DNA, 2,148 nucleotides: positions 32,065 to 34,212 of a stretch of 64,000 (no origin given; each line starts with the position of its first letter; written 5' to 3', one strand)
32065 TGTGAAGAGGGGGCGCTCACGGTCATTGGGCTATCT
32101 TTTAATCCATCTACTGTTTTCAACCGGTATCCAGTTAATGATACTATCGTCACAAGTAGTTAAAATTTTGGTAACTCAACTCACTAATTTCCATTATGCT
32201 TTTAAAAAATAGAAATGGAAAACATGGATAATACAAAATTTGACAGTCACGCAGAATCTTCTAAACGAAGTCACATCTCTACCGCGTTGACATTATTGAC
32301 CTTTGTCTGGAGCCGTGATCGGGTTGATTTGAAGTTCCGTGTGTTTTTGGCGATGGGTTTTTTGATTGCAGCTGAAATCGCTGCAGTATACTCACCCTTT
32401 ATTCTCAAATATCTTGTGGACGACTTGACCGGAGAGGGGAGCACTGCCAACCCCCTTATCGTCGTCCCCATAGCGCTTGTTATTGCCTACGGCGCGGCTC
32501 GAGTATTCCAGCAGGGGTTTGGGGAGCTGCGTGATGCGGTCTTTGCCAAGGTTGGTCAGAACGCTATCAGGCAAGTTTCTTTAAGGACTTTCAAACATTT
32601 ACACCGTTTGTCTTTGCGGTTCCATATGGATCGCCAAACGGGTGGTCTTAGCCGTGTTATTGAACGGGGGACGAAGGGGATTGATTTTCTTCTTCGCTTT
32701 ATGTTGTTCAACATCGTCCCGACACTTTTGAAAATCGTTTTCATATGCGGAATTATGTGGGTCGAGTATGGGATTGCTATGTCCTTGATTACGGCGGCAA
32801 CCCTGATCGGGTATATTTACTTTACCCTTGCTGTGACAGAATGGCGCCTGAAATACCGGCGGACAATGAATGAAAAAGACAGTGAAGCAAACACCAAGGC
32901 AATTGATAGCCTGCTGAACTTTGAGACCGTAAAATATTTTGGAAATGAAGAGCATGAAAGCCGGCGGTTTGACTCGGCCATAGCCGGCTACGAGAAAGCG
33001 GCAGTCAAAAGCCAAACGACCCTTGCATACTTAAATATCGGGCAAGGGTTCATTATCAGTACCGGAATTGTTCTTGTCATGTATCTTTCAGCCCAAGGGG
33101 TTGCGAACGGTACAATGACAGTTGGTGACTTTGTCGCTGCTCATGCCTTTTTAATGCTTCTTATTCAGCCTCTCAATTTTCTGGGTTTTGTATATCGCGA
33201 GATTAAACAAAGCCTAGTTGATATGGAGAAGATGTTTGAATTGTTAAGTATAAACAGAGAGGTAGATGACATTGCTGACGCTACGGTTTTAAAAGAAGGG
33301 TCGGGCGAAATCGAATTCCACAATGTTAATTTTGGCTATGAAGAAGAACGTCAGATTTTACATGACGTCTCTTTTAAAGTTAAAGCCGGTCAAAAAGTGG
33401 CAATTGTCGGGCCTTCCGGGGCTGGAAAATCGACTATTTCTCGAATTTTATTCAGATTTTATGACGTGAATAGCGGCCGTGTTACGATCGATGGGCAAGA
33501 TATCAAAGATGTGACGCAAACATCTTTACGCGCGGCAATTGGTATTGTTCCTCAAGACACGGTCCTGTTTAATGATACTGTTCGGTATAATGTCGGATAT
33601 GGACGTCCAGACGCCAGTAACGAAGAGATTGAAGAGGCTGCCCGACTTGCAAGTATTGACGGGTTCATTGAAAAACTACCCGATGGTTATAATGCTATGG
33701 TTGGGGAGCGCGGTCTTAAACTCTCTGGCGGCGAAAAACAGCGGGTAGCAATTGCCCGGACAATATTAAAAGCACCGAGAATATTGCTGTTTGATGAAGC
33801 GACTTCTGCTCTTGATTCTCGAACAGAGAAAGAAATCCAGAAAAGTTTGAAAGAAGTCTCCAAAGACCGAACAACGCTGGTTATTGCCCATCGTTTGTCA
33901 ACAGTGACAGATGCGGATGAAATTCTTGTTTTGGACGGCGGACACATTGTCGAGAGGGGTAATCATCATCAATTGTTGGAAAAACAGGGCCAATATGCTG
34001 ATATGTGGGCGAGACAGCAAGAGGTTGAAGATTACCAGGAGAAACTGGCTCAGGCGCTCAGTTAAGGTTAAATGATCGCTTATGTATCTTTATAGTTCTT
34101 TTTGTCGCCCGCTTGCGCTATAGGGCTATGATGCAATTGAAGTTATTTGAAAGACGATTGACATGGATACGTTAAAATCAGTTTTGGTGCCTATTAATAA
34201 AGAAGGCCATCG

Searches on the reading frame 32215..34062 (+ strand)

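Call 66: search_protein_families(library=ncbifam, proteins=[window:32215-34062:+], max_evalue=1e-10)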
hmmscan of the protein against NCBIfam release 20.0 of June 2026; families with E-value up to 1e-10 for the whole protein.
window:32215-34062:+ (616 aa): 173 families (the best 25 are shown)
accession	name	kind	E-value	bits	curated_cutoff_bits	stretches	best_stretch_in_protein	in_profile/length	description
TIGR02203.1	MsbA_lipidA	equivalog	7.2e-124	414.4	602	1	44-599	17-567/572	lipid A export permease/ATP-binding protein MsbA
NF010178.0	PRK13657.1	equivalog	1.9e-116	389.9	733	1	49-606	28-575/588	glucan ABC transporter ATP-binding protein/ permease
TIGR02204.1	MsbA_rel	hypoth_equivalog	9.5e-116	387.7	780.4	1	40-598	17-572/576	ABC transporter, permease/ATP-binding protein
TIGR01846.1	type_I_sec_HlyB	subfamily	3.8e-115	385.7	725.55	1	48-602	146-693/694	type I secretion system permease/ATPase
NF052233.1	CphA_assoc_ABC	equivalog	5.4e-107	359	880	1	36-611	177-753/766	cyanophycin metabolism-associated ABC transporter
NF045513.1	HepA_fam_ABC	equivalog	2.5e-104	349.9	725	1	97-598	106-606/610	heterocyst formation ABC transporter subunit HepA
NF008381.0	PRK11176.1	equivalog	2.7e-104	349.6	867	1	51-600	35-578/582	lipid A ABC transporter ATP-binding protein/permease MsbA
TIGR00958.1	3a01208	subfamily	5e-101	339.1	874.6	1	38-597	159-710/711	antigen peptide transporter 2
TIGR03796.1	NHLM_micro_ABC1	equivalog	9.2e-100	334.8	853.3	1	42-597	157-708/710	NHLP family bacteriocin export ABC transporter peptidase/permease/ATPase subunit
TIGR03375.1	type_I_sec_LssB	subfamily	2e-95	320.6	693.1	1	90-592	193-693/696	type I secretion system permease/ATPase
TIGR01192.1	chvA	subfamily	2.2e-93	313.9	585.4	1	121-599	91-568/585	glucan export ABC transporter ATP-binding protein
TIGR03797.1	NHLM_micro_ABC2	equivalog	9.5e-90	302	709.4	1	23-601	122-685/686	NHLP bacteriocin export ABC transporter permease/ATPase subunit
TIGR01193.1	bacteriocin_ABC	subfamily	1.1e-86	291.9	523.85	1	54-597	169-705/708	peptide cleavage/export ABC transporter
NF008055.0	PRK10789.1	equivalog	3.5e-83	280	845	1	46-603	21-573/590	SmdA family multidrug ABC transporter permease/ATP-binding protein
NF008056.1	PRK10790.1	equivalog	3.2e-79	267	746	1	43-607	25-581/584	SmdB family multidrug efflux ABC transporter permease/ATP-binding protein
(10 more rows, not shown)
